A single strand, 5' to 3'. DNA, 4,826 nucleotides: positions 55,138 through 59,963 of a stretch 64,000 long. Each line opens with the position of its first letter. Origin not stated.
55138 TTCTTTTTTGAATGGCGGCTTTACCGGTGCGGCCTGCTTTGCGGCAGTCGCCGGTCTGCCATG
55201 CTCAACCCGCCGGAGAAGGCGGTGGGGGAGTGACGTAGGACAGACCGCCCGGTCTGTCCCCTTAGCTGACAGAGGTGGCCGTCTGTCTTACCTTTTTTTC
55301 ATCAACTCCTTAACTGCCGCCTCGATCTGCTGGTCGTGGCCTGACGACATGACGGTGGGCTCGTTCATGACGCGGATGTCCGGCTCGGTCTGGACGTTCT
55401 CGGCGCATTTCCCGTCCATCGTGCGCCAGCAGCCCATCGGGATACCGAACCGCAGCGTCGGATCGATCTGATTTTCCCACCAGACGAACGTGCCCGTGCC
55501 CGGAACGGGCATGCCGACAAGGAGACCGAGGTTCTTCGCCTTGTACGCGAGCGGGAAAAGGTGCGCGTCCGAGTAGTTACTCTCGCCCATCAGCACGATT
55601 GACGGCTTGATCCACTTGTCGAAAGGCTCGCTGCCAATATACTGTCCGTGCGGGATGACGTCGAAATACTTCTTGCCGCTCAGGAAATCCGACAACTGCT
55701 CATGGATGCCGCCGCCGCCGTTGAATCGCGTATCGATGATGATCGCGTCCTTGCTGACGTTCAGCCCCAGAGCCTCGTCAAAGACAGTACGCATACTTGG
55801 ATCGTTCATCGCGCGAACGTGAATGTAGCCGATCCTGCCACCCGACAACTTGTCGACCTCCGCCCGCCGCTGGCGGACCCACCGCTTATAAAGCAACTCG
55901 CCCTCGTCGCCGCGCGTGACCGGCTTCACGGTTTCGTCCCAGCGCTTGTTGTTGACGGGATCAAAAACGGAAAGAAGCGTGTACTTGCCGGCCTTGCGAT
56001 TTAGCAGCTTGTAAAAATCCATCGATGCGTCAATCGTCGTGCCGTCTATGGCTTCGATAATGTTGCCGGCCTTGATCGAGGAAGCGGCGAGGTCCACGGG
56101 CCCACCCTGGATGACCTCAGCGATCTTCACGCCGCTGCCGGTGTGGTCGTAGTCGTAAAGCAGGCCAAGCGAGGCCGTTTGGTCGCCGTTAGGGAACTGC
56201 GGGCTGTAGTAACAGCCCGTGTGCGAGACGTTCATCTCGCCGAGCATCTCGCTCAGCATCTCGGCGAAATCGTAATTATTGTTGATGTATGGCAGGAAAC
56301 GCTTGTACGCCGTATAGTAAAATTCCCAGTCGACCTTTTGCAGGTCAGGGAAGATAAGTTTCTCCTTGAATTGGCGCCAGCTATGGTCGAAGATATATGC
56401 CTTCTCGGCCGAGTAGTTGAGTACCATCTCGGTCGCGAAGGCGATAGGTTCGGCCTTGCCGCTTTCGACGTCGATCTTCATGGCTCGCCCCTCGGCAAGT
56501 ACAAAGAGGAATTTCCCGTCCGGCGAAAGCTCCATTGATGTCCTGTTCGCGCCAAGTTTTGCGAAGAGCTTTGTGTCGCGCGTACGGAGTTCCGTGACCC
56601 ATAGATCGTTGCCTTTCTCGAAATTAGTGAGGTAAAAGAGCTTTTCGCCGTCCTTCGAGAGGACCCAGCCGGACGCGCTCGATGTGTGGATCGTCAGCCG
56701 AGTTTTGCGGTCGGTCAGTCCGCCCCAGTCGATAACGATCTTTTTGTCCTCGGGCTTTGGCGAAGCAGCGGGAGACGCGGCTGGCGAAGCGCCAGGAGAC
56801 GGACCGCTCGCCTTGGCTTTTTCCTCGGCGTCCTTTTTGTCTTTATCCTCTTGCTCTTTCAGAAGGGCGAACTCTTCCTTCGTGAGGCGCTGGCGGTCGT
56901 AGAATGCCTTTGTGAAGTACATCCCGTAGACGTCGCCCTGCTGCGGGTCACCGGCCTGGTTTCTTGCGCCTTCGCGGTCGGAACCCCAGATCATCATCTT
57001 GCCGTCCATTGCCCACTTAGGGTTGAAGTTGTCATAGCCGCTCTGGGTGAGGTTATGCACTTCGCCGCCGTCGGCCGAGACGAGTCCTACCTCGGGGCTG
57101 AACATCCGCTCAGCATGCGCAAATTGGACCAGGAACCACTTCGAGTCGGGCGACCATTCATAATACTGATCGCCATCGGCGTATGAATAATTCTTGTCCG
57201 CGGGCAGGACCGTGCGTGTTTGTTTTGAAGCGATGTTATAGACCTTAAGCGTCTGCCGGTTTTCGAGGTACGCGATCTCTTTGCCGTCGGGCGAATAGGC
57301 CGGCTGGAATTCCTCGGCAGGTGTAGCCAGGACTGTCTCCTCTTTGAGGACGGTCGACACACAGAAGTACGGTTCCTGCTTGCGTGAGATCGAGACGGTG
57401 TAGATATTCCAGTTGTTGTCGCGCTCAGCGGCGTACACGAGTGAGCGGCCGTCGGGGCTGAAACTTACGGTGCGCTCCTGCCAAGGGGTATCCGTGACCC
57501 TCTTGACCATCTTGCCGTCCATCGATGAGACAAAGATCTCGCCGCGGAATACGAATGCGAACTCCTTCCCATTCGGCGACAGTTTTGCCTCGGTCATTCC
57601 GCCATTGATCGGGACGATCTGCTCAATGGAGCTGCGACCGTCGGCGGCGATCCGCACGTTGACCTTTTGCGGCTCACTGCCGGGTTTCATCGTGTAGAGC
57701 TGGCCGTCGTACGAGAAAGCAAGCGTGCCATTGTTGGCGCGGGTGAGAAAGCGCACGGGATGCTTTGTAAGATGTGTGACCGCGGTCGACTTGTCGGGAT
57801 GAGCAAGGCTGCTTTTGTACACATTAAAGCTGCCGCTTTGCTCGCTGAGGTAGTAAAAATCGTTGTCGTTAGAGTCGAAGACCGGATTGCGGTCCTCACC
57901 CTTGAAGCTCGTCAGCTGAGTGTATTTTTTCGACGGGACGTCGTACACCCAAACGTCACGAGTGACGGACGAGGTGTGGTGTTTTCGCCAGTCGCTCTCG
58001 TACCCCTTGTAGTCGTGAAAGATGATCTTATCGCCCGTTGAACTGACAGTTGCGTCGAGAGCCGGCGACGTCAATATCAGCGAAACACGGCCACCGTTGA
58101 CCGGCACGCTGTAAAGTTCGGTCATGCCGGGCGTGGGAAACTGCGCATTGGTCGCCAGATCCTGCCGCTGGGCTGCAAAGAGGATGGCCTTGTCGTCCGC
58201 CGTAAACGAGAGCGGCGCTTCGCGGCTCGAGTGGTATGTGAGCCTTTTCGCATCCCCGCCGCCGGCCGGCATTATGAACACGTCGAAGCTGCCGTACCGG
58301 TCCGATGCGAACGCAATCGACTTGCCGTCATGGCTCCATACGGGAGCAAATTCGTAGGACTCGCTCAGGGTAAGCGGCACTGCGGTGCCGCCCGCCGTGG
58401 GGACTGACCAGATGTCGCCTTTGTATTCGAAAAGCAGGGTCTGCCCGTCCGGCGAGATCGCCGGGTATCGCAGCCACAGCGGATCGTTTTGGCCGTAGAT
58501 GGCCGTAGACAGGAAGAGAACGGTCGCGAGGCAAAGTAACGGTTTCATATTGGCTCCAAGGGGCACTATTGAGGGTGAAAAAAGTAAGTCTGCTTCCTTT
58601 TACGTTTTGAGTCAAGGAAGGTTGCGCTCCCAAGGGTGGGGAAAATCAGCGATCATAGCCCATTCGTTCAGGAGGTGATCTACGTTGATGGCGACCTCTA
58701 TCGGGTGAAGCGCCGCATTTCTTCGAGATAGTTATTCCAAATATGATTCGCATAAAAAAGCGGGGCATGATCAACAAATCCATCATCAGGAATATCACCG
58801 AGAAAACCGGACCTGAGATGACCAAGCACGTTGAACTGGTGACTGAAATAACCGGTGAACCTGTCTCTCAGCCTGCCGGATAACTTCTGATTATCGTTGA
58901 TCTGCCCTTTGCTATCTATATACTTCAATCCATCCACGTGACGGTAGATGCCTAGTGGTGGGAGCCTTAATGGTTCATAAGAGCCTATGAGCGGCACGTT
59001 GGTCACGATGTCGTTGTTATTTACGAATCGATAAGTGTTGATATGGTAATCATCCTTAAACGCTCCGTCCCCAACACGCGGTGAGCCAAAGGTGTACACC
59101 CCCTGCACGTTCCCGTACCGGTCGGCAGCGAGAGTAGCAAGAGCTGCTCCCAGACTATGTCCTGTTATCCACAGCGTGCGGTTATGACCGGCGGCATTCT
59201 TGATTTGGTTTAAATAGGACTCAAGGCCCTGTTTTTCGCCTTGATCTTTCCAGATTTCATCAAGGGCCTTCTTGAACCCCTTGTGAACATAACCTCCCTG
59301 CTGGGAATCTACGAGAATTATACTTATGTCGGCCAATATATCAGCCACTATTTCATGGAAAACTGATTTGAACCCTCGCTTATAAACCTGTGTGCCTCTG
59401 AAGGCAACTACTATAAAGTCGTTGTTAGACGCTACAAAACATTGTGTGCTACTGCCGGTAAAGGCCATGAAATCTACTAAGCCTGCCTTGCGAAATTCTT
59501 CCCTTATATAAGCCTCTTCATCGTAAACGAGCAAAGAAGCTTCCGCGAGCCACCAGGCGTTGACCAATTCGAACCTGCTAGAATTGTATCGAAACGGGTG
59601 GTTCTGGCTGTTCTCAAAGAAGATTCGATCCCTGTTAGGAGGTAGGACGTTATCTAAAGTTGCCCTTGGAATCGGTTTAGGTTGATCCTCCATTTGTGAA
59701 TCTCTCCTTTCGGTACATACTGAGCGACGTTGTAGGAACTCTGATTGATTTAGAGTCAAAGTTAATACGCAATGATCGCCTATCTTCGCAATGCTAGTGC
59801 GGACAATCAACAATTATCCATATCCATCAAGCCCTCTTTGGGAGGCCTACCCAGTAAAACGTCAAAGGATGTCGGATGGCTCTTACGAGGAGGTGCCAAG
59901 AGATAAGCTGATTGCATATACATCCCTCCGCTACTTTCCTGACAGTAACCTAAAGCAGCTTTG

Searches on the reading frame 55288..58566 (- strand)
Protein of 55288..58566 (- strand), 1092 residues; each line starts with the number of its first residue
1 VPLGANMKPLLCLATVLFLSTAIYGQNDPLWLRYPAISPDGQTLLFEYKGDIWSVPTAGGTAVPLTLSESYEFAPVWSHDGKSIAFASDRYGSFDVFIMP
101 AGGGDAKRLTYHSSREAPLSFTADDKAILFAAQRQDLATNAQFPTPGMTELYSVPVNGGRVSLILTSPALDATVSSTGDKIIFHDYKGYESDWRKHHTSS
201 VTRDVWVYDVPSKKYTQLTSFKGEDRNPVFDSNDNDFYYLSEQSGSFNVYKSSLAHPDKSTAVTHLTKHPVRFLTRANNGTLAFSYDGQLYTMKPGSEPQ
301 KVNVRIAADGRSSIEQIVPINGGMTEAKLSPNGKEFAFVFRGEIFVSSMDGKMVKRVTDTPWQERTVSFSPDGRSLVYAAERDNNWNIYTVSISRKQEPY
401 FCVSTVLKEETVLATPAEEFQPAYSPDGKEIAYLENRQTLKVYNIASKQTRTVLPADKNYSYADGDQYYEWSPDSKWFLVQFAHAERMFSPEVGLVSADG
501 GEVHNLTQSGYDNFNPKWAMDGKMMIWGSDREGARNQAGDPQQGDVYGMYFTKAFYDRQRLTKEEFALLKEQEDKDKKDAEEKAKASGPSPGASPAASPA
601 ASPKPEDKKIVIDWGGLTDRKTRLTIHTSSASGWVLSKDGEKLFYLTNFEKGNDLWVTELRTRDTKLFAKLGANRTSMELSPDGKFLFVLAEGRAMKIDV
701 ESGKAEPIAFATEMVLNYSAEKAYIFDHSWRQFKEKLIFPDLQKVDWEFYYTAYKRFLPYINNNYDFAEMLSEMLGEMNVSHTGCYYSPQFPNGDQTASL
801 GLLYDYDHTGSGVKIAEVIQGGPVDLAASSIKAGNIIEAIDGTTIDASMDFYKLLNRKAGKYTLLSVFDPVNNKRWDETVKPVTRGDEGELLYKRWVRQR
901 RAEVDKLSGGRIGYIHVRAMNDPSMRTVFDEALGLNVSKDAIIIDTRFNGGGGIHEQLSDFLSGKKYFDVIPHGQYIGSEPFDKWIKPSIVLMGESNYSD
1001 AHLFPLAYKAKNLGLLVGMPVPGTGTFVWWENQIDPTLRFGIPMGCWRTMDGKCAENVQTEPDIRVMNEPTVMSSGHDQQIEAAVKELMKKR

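Call 10: search_protein_families(library=pfam, proteins=[window:55288-58566:-])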
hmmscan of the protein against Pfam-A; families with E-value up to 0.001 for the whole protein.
window:55288-58566:- (1092 aa): 8 families
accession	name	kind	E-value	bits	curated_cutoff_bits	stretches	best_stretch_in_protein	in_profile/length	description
PF07676.18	PD40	-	3.6e-38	129.1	20.9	2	64-98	3-38/38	WD40-like Beta Propeller Repeat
PF03572.23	Peptidase_S41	-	1.2e-17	64.4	24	1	911-1066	1-165/165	Peptidase family S41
PF14684.11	Tricorn_C1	-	2e-17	63.3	24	1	719-776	2-59/59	Tricorn protease C1 domain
PF25174.1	Beta-prop_THOC3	-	2e-13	50.4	305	0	409-483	81-149/272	THOC3 beta-propeller domain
PF00930.27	DPPIV_N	-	4.7e-11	42.5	22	0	313-391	34-130/354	Dipeptidyl peptidase IV (DPP IV) N-terminal region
PF23414.1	Beta-prop_EML_2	-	1.2e-05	25.3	90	0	318-394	36-113/266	Echinoderm microtubule-associated protein second beta-propeller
PF14583.12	Pectate_lyase22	-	0.00069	18.9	30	0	634-718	41-127/386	Oligogalacturonate lyase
PF14685.13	PDZ_Tricorn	-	0.00095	19.5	25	0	831-872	40-81/88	Tricorn protease PDZ domain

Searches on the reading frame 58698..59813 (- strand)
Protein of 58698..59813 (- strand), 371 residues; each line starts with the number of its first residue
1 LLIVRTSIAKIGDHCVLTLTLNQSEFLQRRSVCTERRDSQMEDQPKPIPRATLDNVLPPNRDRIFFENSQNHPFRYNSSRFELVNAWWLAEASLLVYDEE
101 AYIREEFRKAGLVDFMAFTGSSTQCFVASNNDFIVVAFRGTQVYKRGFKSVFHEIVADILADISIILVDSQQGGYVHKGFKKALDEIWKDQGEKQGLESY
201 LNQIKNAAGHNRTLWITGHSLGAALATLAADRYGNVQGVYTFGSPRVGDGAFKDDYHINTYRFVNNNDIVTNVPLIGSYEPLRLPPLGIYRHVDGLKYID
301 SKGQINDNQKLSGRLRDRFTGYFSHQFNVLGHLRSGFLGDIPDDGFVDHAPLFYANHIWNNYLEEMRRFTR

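Call 10: search_protein_families(library=pfam, proteins=[window:58698-59813:-])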
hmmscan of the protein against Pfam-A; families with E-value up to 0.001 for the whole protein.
window:58698-59813:- (371 aa): 2 families
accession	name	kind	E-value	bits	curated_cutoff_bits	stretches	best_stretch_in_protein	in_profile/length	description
PF01764.32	Lipase_3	-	2.2e-23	83.1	22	1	135-276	1-138/140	Lipase (class 3)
PF06259.18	Abhydrolase_8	-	0.00023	21.3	20.5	1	196-276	93-176/178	Alpha/beta hydrolase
